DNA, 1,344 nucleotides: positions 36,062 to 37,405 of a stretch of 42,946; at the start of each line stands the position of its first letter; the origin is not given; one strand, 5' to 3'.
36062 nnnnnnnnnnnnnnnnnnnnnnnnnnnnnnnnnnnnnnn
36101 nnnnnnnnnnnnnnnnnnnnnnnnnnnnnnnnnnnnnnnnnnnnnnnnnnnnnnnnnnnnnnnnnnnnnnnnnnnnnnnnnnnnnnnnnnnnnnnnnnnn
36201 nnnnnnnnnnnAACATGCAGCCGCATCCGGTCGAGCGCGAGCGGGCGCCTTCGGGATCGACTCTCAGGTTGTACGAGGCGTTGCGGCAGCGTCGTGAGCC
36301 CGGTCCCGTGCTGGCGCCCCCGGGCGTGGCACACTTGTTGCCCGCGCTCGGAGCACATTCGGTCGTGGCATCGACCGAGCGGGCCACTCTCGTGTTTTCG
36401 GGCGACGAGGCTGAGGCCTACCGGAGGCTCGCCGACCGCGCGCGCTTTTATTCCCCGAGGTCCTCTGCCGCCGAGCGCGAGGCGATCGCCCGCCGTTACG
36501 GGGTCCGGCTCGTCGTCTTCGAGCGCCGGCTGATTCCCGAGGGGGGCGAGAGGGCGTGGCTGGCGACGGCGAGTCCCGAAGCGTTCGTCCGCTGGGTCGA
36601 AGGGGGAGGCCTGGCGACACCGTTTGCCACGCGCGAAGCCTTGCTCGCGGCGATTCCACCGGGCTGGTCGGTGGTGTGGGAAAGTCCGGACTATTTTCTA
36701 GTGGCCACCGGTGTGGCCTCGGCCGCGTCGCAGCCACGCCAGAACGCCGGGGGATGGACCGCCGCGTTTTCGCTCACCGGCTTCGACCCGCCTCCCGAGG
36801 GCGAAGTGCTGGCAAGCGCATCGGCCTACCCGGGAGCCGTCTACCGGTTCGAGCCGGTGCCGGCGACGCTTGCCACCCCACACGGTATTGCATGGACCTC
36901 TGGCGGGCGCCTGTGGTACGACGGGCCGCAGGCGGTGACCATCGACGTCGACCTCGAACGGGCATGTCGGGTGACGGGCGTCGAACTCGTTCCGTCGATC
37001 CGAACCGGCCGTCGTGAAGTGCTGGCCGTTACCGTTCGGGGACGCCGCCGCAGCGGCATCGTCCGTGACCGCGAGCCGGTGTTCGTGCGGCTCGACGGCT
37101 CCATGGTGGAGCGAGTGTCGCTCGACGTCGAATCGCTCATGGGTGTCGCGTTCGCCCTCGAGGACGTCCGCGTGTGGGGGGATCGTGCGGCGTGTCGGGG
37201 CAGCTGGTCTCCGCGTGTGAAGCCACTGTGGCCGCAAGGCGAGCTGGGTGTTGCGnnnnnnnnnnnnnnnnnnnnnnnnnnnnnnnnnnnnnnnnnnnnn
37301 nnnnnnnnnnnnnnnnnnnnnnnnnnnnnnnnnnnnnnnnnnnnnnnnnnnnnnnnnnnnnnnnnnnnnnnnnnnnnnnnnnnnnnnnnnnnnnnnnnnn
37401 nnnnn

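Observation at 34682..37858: Giant polytopic-membrane / beta-sandwich / TPR protein: candidate lipid-linked-glycan transferase next to the pseudopilin genes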

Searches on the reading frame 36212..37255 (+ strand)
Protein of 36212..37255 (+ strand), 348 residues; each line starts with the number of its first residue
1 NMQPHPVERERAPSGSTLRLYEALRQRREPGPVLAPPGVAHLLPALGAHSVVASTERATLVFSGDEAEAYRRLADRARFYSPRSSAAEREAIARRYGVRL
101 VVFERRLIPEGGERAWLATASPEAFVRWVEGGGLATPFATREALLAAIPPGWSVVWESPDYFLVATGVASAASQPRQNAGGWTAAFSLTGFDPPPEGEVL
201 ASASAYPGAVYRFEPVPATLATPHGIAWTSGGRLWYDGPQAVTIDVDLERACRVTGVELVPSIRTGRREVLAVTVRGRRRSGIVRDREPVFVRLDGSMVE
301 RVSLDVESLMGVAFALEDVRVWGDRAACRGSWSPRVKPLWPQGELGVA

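Call 40: predict_structure(alignment_id=A3)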
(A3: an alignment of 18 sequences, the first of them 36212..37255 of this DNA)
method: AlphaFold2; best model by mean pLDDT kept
length: 348 residues; sequences in the alignment: 18
mean_pLDDT: 85.8   pTM: 0.86
mean pLDDT of the five models: 85.8, 85.5, 85.1, 82.8, 81.0
residues with pLDDT >= 90: 196; 70-90: 106; 50-70: 34; < 50: 12
segments of 3 or more residues with pLDDT < 50: 1-6, 343-348
pLDDT, mean of each block of 10 residues (from residue 1): 47 85 91 92 90 91 89 96 95 95 90 71 74 85 95 95 90 59 91 92 92 81 68 69 93 96 86 96 95 95 96 91 93 86 43
secondary structure, 60 per line:
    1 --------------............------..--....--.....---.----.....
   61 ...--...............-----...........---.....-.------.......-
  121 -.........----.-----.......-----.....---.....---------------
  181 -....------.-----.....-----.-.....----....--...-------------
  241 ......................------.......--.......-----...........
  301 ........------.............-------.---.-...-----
elements in order: H15-26 H37-40 H43-47 H56-63 H66-80 H86-96 E100-104 H113-119 H122-130 H141-147 E153-157 E161-165 H182-185 E198-202 E210-214 E219-222 E225-227 E241-262 E269-275 E278-284 E290-308 E315-324

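Call 42: fold_search(model_id=the predicted structure, library=pdb)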
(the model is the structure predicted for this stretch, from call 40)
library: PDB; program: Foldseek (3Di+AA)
matches with E <= 10: 1744; with E <= 0.001: 23
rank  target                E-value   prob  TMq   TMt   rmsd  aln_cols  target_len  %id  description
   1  6tr4_A                8.7e-05  1.00  0.26  0.19   4.6       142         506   15  Ruminococcus gnavus GH29 fucosidase E1_10125 D221A mutant in complex with fucose (released 2020-10-28)
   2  6wbx                  9.3e-05  0.99  0.31  0.11  16.3       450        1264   12  Single-Particle Cryo-EM Structure of Arabinofuranosyltransferase AftD from Mycobacteria, Mutant R1389S Class 1 (released 2020-05-13)
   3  6tr3                  1.8e-04  1.00  0.26  0.19   4.6       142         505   15  Ruminococcus gnavus GH29 fucosidase E1_10125 in complex with fucose (released 2020-10-28)
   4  6wby                  2.1e-04  0.98  0.29  0.10  16.4       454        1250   12  Single-Particle Cryo-EM Structure of Arabinofuranosyltransferase AftD from Mycobacteria, Mutant R1389S Class 2 (released 2020-05-13)
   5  8tar_L                2.7e-04  1.00  0.24  0.42   5.1       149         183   11  APC/C-CDH1-UBE2C-Ubiquitin-CyclinB-NTD (released 2023-09-27)
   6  6or4_A                3.7e-04  1.00  0.21  0.17   8.9       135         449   16  Crystal structure of SpGH29 (released 2019-07-10)
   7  3mo4_B                4.4e-04  1.00  0.24  0.19   4.9       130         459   21  The crystal structure of an alpha-(1-3,4)-fucosidase from Bifidobacterium longum subsp. infantis ATCC 15697 (released 2010-05-12)
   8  3f2z                  4.4e-04  1.00  0.23  0.46   5.2       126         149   17  Crystal structure of the C-terminal domain of a chitobiase (BF3579) from Bacteroides fragilis, Northeast Structural Geno (released 2008-11-18)
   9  4a41                  5.0e-04  1.00  0.19  0.40   5.8       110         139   18  CpGH89CBM32-5, from Clostridium perfringens, in complex with galactose (released 2012-04-04)
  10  4a42_A                5.0e-04  1.00  0.17  0.41   6.9       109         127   12  CpGH89CBM32-6 produced by Clostridium perfringens (released 2012-04-04)
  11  3le0                  5.6e-04  1.00  0.18  0.37   5.1        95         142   12  Lectin Domain of Lectinolysin complexed with Glycerol (released 2010-12-29)
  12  6org_B                5.9e-04  0.98  0.19  0.15   9.6       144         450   17  Crystal structure of SpGH29 (released 2019-07-10)
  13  4gwi_A                6.7e-04  1.00  0.18  0.37   5.1        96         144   11  His 62 mutant of the lectin binding domain of lectinolysin complexed with Lewis y (released 2012-11-21)
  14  2kd7_MODEL_1_A        7.6e-04  1.00  0.21  0.41   4.2       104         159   13  Solution NMR structure of F5/8 type C-terminal domain of a putative chitobiase from Bacteroides thetaiotaomicr (released 2009-02-03)
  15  3lei                  7.6e-04  1.00  0.18  0.38   5.1        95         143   12  Lectin Domain of Lectinolysin complexed with Fucose (released 2010-12-29)
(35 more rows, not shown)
